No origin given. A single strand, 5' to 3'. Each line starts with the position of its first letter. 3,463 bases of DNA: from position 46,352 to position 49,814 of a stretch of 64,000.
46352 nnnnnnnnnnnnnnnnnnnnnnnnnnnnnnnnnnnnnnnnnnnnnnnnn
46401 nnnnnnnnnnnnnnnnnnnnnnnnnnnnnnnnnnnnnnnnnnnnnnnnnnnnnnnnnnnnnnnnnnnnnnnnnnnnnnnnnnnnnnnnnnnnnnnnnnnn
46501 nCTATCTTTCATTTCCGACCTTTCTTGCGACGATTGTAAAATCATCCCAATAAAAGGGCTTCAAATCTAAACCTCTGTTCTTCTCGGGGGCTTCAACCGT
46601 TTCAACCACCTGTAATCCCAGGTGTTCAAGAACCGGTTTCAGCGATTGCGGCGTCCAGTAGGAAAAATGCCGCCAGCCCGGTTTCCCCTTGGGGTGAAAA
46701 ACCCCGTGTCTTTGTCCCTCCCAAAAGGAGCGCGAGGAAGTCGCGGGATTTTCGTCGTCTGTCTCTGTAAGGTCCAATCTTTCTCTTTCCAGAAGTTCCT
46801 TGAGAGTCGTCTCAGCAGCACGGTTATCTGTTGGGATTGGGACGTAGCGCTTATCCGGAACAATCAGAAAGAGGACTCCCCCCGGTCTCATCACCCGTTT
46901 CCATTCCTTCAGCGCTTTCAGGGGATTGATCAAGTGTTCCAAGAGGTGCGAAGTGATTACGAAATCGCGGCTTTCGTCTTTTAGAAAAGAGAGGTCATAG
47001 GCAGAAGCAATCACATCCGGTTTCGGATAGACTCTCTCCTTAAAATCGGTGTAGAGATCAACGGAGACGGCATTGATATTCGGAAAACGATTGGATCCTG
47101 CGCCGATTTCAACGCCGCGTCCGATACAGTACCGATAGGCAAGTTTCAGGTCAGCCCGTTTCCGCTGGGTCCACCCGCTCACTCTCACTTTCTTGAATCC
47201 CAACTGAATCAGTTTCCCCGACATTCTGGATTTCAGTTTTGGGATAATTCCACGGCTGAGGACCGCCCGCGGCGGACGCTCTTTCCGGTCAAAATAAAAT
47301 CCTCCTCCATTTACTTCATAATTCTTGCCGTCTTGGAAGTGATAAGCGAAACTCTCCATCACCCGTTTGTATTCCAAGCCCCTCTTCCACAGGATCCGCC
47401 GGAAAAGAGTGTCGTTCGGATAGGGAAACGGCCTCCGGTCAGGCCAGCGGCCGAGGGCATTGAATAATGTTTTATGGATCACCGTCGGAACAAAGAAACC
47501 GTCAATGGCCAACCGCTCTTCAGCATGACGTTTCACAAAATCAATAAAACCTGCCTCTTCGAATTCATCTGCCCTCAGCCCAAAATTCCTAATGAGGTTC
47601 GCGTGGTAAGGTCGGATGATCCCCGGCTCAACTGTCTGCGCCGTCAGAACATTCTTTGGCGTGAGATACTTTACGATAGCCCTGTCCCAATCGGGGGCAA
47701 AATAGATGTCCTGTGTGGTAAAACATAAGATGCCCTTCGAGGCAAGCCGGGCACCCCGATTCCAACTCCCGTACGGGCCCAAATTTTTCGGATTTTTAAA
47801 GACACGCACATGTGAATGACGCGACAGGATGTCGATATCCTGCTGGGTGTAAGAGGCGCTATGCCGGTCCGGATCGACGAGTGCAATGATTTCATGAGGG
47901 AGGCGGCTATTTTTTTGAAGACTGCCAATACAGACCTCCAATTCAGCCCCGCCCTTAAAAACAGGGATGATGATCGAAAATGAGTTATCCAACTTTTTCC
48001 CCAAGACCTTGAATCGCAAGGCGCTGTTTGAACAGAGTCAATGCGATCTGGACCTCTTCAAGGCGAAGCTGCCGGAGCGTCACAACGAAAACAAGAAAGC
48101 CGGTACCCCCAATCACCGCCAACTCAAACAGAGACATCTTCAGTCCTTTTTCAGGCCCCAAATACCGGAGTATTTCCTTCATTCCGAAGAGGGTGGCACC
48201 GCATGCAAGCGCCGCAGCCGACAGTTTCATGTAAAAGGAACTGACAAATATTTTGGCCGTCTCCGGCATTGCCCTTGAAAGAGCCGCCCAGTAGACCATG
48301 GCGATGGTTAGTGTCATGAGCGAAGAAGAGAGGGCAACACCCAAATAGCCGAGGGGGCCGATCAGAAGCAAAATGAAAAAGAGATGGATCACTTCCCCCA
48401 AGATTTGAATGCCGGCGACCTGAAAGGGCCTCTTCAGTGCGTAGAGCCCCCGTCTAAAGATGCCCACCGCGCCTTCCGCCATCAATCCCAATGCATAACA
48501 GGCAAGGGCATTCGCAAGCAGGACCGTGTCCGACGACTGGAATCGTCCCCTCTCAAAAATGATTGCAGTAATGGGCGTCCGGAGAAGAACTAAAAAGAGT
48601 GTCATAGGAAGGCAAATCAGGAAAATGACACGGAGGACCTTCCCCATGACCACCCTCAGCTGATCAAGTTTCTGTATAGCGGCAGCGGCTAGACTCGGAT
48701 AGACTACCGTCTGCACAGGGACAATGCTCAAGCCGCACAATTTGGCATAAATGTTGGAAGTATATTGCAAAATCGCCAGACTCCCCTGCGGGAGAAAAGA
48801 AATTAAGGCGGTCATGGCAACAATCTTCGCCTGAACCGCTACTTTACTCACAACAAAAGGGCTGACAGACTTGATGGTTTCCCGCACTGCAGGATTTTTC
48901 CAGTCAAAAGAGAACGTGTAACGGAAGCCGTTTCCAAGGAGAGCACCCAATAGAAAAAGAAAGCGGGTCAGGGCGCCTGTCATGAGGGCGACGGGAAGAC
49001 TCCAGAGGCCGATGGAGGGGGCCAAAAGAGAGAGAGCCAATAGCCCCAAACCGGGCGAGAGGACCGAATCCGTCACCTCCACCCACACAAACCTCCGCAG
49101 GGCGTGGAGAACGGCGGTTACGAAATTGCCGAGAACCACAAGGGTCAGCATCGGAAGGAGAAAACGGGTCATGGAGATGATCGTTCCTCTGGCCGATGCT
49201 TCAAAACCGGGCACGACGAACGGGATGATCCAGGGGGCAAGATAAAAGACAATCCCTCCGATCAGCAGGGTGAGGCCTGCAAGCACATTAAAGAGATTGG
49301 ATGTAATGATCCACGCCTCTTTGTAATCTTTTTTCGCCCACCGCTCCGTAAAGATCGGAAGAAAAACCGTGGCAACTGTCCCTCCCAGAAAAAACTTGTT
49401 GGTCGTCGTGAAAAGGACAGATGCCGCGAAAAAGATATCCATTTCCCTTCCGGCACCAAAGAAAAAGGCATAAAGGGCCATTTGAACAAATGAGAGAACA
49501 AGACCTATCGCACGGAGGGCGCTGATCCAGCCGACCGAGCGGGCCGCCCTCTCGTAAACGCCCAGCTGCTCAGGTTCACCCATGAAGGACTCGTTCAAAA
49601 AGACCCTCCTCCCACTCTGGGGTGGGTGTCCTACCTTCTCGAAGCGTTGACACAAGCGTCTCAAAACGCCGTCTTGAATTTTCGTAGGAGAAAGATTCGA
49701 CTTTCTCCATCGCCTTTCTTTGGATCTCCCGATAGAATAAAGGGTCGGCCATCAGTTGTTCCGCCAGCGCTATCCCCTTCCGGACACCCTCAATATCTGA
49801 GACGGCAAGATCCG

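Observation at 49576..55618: Neu/Kdn-like CMP-ulosonate module with atypical redox and isomerase partners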

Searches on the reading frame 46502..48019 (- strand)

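Call 4: search_protein_families(library=pfam, proteins=[window:46502-48019:-], max_evalue=0.01)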
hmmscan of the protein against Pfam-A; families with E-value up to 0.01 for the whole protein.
window:46502-48019:- (505 aa): 7 families
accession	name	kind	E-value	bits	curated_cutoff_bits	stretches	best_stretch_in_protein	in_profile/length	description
PF00535.33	Glycos_transf_2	-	5.8e-13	49.5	23.3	1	15-123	1-108/168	Glycosyl transferase family 2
PF13489.12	Methyltransf_23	-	5.7e-11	42.9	27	1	347-473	78-163/164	Methyltransferase domain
PF08241.18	Methyltransf_11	-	6.5e-11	43.2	21.2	1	315-385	19-95/95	Methyltransferase domain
PF08242.18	Methyltransf_12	-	0.00034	21.7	30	1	338-383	53-98/98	Methyltransferase domain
PF13649.12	Methyltransf_25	-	0.0012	19.9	27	1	337-381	52-97/97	Methyltransferase domain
PF13847.12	Methyltransf_31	-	0.0052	16.9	27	1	344-401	69-114/145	Methyltransferase domain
PF01209.24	Ubie_methyltran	-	0.0057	16.5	20.1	1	336-386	103-152/233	ubiE/COQ5 methyltransferase family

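Call 5: search_protein_families(library=ncbifam, proteins=[window:46502-48019:-], max_evalue=0.01)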
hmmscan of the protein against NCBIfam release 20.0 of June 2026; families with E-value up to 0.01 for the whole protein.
window:46502-48019:- (505 aa): 7 families
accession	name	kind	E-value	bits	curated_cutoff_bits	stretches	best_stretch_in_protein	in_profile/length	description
TIGR03965.1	mycofact_glyco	equivalog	8e-08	31.6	280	1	11-128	73-189/467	mycofactocin biosynthesis glycosyltransferase MftF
TIGR04283.1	glyco_like_mftF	equivalog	1.7e-05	24.6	182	1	15-122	2-100/221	TIGR04283 family arsenosugar biosynthesis glycosyltransferase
NF045667.1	MTase_DVU1556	equivalog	8.7e-05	22.1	155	1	315-385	46-119/213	DVU_1556 family methyltransferase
NF007482.0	PRK10073.1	equivalog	0.0003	19.9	423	1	12-111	6-102/334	glycosyltransferase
TIGR03937.1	PgaC_IcaA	equivalog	0.0015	17.6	422.3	1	12-134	45-165/407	poly-beta-1,6-N-acetyl-D-glucosamine synthase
NF041394.1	GtaseAglG_Halo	equivalog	0.0063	15.8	440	1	29-122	20-110/304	glucosyl-dolichyl phosphate glucuronosyltransferase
NF001241.0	PRK00216.1-2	equivalog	0.0098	15.5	327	0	333-384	96-146/231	demethylmenaquinone methyltransferase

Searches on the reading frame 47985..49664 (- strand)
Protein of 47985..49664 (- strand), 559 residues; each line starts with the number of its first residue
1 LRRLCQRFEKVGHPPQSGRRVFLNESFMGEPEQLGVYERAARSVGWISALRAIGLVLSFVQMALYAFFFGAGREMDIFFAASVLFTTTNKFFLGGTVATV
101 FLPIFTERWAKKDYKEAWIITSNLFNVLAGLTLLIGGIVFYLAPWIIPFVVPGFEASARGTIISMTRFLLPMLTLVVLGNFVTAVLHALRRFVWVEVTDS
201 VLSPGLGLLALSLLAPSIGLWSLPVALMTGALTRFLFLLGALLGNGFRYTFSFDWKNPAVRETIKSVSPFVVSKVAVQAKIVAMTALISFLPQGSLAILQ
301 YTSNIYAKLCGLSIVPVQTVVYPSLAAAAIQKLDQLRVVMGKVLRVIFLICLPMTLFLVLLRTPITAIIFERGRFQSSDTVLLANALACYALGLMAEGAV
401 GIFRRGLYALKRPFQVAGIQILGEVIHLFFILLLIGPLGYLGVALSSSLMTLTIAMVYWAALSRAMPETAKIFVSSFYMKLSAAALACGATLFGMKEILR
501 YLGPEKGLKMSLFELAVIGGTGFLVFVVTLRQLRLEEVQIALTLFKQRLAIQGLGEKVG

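Call 4: search_protein_families(library=pfam, proteins=[window:47985-49664:-], max_evalue=0.01)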
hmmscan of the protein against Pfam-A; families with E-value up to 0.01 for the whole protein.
window:47985-49664:- (559 aa): 1 family
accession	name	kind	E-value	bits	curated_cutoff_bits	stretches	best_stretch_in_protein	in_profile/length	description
PF03023.19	MurJ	-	4.1e-55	187.6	27.4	1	67-496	3-434/451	Lipid II flippase MurJ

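Call 5: search_protein_families(library=ncbifam, proteins=[window:47985-49664:-], max_evalue=0.01)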
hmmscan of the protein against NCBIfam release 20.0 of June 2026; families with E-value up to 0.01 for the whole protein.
window:47985-49664:- (559 aa): 1 family
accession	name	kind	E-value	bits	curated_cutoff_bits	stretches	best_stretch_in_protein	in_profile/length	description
TIGR01695.1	murJ_mviN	equivalog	4.6e-59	200.5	235.55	1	56-541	18-504/506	murein biosynthesis integral membrane protein MurJ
